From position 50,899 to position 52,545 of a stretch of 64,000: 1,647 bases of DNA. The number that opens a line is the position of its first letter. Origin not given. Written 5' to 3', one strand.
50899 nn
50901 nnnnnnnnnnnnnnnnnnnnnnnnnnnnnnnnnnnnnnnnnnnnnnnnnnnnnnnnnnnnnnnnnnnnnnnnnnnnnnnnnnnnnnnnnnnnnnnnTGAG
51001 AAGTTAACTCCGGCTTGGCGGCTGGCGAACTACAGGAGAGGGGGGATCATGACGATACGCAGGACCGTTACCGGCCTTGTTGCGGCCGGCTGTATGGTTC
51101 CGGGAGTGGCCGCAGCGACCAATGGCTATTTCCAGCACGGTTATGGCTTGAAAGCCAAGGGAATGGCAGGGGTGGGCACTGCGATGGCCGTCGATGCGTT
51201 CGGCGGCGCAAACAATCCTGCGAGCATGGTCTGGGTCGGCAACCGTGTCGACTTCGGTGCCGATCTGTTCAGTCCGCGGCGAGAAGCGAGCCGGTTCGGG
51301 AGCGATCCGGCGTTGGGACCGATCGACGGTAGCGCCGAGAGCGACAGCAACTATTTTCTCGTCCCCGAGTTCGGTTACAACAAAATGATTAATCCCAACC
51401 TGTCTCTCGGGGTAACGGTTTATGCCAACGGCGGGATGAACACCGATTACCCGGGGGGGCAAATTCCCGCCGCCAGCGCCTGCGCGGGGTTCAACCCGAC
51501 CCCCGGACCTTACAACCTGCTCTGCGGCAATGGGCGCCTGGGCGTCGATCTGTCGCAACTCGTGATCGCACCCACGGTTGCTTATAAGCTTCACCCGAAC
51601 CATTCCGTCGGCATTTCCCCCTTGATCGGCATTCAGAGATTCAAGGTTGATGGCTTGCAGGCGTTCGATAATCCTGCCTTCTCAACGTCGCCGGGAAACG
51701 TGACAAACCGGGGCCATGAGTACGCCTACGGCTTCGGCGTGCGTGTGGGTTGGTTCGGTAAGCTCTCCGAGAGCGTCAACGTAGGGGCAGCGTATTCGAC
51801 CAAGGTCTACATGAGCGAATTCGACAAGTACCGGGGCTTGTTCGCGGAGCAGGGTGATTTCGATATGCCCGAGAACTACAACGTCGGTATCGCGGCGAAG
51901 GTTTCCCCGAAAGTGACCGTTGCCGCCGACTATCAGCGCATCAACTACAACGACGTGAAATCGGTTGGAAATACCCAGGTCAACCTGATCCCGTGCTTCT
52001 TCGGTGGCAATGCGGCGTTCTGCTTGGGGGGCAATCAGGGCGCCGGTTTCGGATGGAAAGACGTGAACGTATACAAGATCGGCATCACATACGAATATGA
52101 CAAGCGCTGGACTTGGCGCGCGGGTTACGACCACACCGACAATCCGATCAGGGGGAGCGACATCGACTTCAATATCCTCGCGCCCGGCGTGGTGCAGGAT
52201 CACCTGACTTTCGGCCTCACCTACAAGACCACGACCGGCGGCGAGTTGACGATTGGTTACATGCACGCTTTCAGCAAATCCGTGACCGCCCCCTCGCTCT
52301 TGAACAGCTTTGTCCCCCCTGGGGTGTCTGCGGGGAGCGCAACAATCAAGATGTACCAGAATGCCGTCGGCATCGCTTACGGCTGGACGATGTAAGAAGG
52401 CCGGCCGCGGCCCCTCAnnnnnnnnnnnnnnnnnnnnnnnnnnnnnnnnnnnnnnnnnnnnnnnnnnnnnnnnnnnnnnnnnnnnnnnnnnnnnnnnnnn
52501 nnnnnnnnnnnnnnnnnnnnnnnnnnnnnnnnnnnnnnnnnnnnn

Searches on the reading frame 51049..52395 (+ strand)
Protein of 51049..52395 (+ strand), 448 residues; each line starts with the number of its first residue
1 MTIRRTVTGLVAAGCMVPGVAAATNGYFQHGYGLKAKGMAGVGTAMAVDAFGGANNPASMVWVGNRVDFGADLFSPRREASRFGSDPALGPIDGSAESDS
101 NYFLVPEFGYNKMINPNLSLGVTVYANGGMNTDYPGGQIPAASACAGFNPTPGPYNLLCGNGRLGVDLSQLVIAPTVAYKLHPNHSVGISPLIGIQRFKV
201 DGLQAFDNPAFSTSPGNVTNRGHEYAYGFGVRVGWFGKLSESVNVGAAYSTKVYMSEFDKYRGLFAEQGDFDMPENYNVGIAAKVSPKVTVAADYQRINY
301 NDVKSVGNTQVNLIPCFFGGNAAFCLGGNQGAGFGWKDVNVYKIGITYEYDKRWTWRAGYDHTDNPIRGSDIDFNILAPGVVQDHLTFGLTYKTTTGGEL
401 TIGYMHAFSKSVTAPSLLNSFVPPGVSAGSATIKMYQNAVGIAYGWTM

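Call 38: search_protein_families(library=pfam, proteins=[window:51049-52395:+], max_evalue=0.001)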
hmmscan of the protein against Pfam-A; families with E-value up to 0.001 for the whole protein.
window:51049-52395:+ (448 aa): 3 families
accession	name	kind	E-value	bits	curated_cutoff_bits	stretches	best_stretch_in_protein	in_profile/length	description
PF03349.22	Toluene_X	-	2.1e-24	86.2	29.7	2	166-413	135-388/421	Outer membrane protein transport protein (OMPP1/FadL/TodX)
PF10677.15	DUF2490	-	0.00011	22.4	29.8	0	381-411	149-179/186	Protein of unknown function (DUF2490)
PF13505.12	OMP_b-brl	-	0.00022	21.9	28.7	0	212-310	71-168/175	Outer membrane protein beta-barrel domain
